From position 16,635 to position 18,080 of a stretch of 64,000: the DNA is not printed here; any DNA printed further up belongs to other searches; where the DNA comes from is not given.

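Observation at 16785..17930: Minimal (381 aa) PMT/GT39-like protein carrying the DE...PPLGK loop-1 signature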

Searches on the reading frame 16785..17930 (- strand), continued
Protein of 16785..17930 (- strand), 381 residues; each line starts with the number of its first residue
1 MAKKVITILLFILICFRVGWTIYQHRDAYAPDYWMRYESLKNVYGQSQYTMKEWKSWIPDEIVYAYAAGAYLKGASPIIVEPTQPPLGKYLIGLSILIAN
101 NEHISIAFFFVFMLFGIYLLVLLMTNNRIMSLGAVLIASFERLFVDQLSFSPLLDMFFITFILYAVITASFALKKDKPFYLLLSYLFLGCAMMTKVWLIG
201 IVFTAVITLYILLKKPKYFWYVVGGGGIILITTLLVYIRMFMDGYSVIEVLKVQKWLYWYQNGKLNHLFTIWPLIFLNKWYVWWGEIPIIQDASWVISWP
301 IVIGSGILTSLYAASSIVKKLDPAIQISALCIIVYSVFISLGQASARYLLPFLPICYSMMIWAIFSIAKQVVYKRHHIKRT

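Call 29: find_encoding_contigs(protein=P0025, flank=6000, max_places=2)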
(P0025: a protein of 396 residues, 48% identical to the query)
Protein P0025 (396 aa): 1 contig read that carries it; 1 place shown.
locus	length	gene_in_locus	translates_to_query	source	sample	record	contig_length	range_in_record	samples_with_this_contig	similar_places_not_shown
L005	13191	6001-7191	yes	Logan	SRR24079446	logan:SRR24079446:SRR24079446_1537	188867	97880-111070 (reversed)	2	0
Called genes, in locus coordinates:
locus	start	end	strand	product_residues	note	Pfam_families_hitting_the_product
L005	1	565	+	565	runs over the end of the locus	PF13231:PMT_2 (weak)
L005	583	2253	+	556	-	-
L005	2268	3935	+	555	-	PF10131:PTPS_related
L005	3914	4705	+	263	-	PF00535:Glycos_transf_2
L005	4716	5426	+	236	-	PF03848:TehB (weak), PF13489:Methyltransf_23, PF01209:Ubie_methyltran, PF13847:Methyltransf_31, PF08241:Methyltransf_11, PF08242:Methyltransf_12, PF13649:Methyltransf_25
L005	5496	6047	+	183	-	-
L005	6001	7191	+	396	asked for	-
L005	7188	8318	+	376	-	PF26314:MptA_B_family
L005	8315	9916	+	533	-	-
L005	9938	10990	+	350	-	PF13439:Glyco_transf_4, PF00534:Glycos_transf_1, PF13692:Glyco_trans_1_4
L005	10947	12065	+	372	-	-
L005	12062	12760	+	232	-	PF00535:Glycos_transf_2, PF10111:Glyco_tranf_2_2 (weak), PF13641:Glyco_tranf_2_3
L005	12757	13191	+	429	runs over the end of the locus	-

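Call 31: search_protein_families(library=pfam, alignment_id=A1, max_evalue=0.01)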
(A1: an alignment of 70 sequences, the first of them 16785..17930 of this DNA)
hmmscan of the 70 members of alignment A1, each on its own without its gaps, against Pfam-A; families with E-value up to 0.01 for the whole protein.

A. member 1, window:16785-17930:- (381 aa): 1 family
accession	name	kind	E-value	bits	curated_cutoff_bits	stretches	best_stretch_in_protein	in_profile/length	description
PF13231.12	PMT_2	-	2e-09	38.3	26.1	1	84-231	2-154/160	Dolichyl-phosphate-mannose-protein mannosyltransferase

B. families by the number of members that match (of 70 scanned): 5 families
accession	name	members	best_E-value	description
PF13231.12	PMT_2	32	2.9e-11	Dolichyl-phosphate-mannose-protein mannosyltransferase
PF02366.24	PMT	2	5.9e-06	Dolichyl-phosphate-mannose-protein mannosyltransferase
PF15117.11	UPF0697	1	0.0038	Uncharacterised protein family UPF0697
PF05052.17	MerE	1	0.004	MerE protein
PF11992.13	TgpA_N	1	0.0088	TgpA N-terminal domain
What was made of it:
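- On Pfam PMT_2 (PF13231): Only 32 of 70 relatives match at E<=0.01 (call 31).
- On GT39 protein O-mannosyltransferase (PMT): 2 of 70 relatives hit (call 31).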

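Call 35: find_related_loci(query=A1, collection=genome_contigs, flank=8000)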
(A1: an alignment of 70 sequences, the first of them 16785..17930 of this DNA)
Query A1 (381 aa) in genome_contigs; peptide patterns used: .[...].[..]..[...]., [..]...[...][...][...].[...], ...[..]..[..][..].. (x = any residue, [..] = any of these).
149 stretches matched a pattern; 69 encode a relative of the query (tblastn E <= 1e-3); 69 distinct loci.
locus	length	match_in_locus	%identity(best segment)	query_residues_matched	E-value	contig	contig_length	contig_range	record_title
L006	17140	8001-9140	63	1-380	2e-166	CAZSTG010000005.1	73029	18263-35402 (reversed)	MAG TPA_asm: uncultured Gammaproteobacteria bacterium isolate SRP294416_co1_745 genome assembly, contig: NODE_429_length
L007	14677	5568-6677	39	10-380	3e-78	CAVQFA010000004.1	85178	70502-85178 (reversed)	MAG: Candidatus Gottesmanbacteria bacterium isolate MFD05942.bin.1.211 genome assembly, contig: contig_84293, whole geno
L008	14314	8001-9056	41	4-357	9e-75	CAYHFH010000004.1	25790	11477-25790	MAG TPA_asm: uncultured Gammaproteobacteria bacterium isolate ERP119705_co10_87 genome assembly, contig: NODE_1584_lengt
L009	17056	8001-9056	41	4-357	3e-70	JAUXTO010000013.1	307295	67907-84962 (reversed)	MAG: Candidatus Gottesmanbacteria bacterium isolate C13_maxbin.100 C13_k141_57608, whole genome shotgun sequence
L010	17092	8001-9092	39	10-365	1e-66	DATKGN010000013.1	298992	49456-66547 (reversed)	MAG TPA_asm: Patescibacteria group bacterium isolate SMAG_U14552 k141_122833, whole genome shotgun sequence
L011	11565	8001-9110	36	3-370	4e-62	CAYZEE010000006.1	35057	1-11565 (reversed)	MAG TPA_asm: uncultured Gammaproteobacteria bacterium isolate SRP271791_co2_53 genome assembly, contig: NODE_197_length_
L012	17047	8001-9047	35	3-350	4e-61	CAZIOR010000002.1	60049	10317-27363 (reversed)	MAG TPA_asm: uncultured Gammaproteobacteria bacterium isolate SRP298887_co1_352 genome assembly, contig: NODE_280_length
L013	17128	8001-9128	33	4-377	6e-61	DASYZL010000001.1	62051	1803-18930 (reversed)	MAG TPA_asm: Patescibacteria group bacterium isolate SMAG_U6361 k141_1012309, whole genome shotgun sequence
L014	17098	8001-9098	35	22-379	4e-61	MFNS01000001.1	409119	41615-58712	MAG: Candidatus Levybacteria bacterium RIFCSPHIGHO2_01_FULL_40_16 rifcsphigho2_01_scaffold_15, whole genome shotgun sequ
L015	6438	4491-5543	36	32-381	1e-60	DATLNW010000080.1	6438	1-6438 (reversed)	MAG TPA_asm: Lysobacterales bacterium isolate SMAG_U13810 k141_5664937, whole genome shotgun sequence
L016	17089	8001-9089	36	5-364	1e-60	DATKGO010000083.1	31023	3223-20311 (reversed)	MAG TPA_asm: Patescibacteria group bacterium isolate SMAG_U14553 k141_92618, whole genome shotgun sequence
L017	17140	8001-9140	34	3-379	2e-60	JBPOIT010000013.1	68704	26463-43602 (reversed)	MAG: Candidatus Levyibacteriota bacterium isolate MAG_784 c_000000578616, whole genome shotgun sequence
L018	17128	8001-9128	35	4-381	4e-60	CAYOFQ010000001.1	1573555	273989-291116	MAG TPA_asm: uncultured Gammaproteobacteria bacterium isolate SRP342105_co1_162 genome assembly, contig: NODE_1_length_1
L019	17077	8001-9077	36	3-357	2e-59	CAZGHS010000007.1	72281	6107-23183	MAG TPA_asm: uncultured Gammaproteobacteria bacterium isolate SRP286056_co1_760 genome assembly, contig: NODE_307_length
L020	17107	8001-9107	36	3-370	3e-59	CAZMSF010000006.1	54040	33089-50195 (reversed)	MAG TPA_asm: uncultured Gammaproteobacteria bacterium isolate SRP135725_co1_372 genome assembly, contig: NODE_469_length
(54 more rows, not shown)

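Call 45: search_protein_representatives(alignment_id=A1)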
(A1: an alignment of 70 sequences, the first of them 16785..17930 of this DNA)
Query: 70 sequences, 381 profile positions. Proteins with E-value up to 0.001 (for the whole library): 1643; up to 1e-10: 703; up to 1e-30: 347. The best 150 are listed.
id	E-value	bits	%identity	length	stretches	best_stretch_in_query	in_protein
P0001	5.6e-146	502.7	-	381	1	5-379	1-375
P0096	9.1e-135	465.8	-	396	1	3-379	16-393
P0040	1.8e-134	464.8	-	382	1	6-378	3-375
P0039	6.0e-128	443.4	-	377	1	4-374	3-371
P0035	2.4e-123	428.2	-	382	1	4-378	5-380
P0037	2.1e-121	421.8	-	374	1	5-378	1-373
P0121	6.3e-121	420.2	-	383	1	7-379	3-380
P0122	4.4e-120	417.5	-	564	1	3-380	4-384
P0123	7.5e-117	406.8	-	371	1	12-379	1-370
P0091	1.6e-113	395.9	-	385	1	5-374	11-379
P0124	3.9e-112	391.3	-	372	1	4-370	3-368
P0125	3.3e-110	385.0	-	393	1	5-379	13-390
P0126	1.1e-107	376.7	-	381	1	10-374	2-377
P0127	1.2e-107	376.5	-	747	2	9-374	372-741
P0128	8.9e-105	367.1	-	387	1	5-375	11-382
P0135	1.8e-89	316.7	-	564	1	3-375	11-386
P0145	4.1e-74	266.2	-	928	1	4-371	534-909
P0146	6.1e-74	265.6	-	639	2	9-371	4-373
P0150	3.9e-71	256.4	-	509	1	7-372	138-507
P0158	9.0e-68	245.3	-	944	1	9-376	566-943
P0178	5.7e-62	226.2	-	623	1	10-369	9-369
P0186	1.5e-59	218.2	-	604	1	3-372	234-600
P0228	5.4e-48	180.2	-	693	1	8-370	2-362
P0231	9.9e-48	179.3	-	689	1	5-375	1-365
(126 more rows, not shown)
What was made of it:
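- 16785..17930 (-): Target gene: 381-aa compact GT-C glycosyltransferase. About 10 TM helices, N- and C-termini cytoplasmic, no soluble domain. 347 cluster representatives at E<=1e-30 (call 45).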

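Call 46: search_protein_families(library=pfam, proteins=[P0228, P0231, P0145, P0158, P0127, P0122, P0146, P0186, P0150, P0178], max_evalue=0.01)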
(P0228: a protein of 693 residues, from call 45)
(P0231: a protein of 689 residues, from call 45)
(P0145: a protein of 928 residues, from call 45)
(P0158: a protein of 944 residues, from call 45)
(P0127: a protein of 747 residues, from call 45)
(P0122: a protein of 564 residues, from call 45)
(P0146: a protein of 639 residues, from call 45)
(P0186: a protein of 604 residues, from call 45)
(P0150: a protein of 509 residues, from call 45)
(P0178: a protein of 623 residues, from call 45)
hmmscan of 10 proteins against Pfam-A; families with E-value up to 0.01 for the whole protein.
P0228 (693 aa): 3 families
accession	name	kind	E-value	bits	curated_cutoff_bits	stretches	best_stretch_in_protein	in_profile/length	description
PF03717.20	PBP_dimer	-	2.9e-13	51.1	24.4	1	515-678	4-177/180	Penicillin-binding Protein dimerisation domain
PF02366.24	PMT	-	1.3e-05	25.4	22.7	1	100-231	87-220/245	Dolichyl-phosphate-mannose-protein mannosyltransferase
PF05223.17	MecA_N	-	1.8e-05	25.4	22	1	390-498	2-109/117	NTF2-like N-terminal transpeptidase domain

P0231 (689 aa): 2 families
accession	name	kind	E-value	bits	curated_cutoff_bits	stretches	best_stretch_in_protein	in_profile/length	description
PF03717.20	PBP_dimer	-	2.9e-08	34.8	24.4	1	514-674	4-178/180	Penicillin-binding Protein dimerisation domain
PF05223.17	MecA_N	-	0.0046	17.7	22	1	390-495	2-107/117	NTF2-like N-terminal transpeptidase domain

P0145 (928 aa): 2 families
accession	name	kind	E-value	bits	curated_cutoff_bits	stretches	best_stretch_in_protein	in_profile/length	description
PF10131.15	PTPS_related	-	2.6e-17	63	26.4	1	75-419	3-346/621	6-pyruvoyl-tetrahydropterin synthase related domain; membrane protein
PF13231.12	PMT_2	-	5e-05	24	26.1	1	617-763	3-152/160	Dolichyl-phosphate-mannose-protein mannosyltransferase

P0158 (944 aa): 2 families
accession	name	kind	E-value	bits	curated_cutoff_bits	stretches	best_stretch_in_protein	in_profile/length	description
PF10131.15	PTPS_related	-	1.3e-07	30.9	26.4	1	84-400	5-301/621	6-pyruvoyl-tetrahydropterin synthase related domain; membrane protein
PF13231.12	PMT_2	-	6e-07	30.3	26.1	1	645-787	2-150/160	Dolichyl-phosphate-mannose-protein mannosyltransferase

P0127 (747 aa): 2 families
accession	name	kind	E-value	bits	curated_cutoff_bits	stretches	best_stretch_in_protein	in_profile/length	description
PF13231.12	PMT_2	-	1.3e-07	32.4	26.1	1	448-595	1-150/160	Dolichyl-phosphate-mannose-protein mannosyltransferase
PF02366.24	PMT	-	0.00014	21.9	22.7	1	470-585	88-208/245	Dolichyl-phosphate-mannose-protein mannosyltransferase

P0122 (564 aa): 1 family
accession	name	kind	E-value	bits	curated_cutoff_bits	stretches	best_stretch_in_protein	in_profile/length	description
PF18915.5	DUF5667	-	3.8e-08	34.1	27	1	424-535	1-99/99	Domain of unknown function (DUF5667)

P0146 (639 aa): 1 family
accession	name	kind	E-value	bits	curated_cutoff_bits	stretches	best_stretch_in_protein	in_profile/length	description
PF13231.12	PMT_2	-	2.6e-08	34.7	26.1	1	82-228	3-152/160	Dolichyl-phosphate-mannose-protein mannosyltransferase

P0186 (604 aa): 1 family
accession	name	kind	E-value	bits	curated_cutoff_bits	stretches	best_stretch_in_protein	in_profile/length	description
PF02366.24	PMT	-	2.8e-06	27.5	22.7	1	246-460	4-224/245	Dolichyl-phosphate-mannose-protein mannosyltransferase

P0150 (509 aa): 0 families

P0178 (623 aa): 0 families
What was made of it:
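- Rosetta-stone fusions exist to a PTPS_related GT-C, DUF5667 and MecA_N+PBP_dimer (calls 45, 46). Paralogues are fused to the PBP pedestal domains MecA_N+PBP_dimer (call 46). It lacks a soluble domain, and fusions to other GT-Cs show close association (call 46).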
